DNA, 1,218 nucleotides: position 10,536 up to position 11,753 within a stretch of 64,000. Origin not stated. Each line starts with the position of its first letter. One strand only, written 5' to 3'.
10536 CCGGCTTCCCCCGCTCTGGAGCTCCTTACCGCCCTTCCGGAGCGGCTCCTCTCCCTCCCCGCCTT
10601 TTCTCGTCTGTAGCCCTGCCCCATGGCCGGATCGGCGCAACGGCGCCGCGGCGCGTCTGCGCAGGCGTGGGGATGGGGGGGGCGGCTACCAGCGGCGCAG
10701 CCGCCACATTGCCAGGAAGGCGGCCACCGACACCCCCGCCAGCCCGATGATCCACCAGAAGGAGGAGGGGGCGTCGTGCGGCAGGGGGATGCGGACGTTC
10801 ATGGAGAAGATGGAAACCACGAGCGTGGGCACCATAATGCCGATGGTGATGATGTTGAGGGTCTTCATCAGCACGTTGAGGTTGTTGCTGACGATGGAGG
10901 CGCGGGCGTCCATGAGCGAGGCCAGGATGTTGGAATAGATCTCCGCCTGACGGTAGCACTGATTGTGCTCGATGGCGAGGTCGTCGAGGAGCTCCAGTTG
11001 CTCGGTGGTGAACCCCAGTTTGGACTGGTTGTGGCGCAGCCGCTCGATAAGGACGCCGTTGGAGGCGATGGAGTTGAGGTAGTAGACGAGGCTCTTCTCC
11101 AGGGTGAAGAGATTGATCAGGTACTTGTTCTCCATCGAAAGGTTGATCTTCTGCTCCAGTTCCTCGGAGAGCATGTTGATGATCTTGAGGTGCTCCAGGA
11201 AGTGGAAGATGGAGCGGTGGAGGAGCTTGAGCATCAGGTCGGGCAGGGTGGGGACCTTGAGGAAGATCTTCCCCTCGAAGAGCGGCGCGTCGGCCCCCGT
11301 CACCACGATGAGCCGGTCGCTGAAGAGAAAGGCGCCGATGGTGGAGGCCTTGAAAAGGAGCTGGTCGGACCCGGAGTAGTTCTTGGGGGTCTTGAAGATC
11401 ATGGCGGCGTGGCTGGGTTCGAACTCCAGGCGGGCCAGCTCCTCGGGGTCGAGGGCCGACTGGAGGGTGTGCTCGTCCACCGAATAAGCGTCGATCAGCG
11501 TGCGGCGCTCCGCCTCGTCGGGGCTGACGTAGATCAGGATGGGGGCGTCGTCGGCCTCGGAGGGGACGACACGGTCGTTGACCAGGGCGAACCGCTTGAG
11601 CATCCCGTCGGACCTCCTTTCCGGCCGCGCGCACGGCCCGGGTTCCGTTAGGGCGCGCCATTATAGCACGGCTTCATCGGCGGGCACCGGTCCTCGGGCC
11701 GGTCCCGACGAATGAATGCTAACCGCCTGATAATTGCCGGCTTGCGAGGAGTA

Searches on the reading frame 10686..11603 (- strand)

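Call 17: search_protein_families(library=pfam, proteins=[window:10686-11603:-], max_evalue=0.01)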
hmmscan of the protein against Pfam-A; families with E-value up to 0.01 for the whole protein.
window:10686-11603:- (305 aa): 2 families
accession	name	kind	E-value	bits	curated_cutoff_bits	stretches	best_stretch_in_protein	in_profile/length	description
PF01544.23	CorA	-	6.2e-33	114.8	27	1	25-302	9-290/292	CorA-like Mg2+ transporter protein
PF20990.2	DUF2207_C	-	0.0031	17.7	33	1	226-305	117-192/247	Predicted membrane protein (DUF2207) C-terminal domain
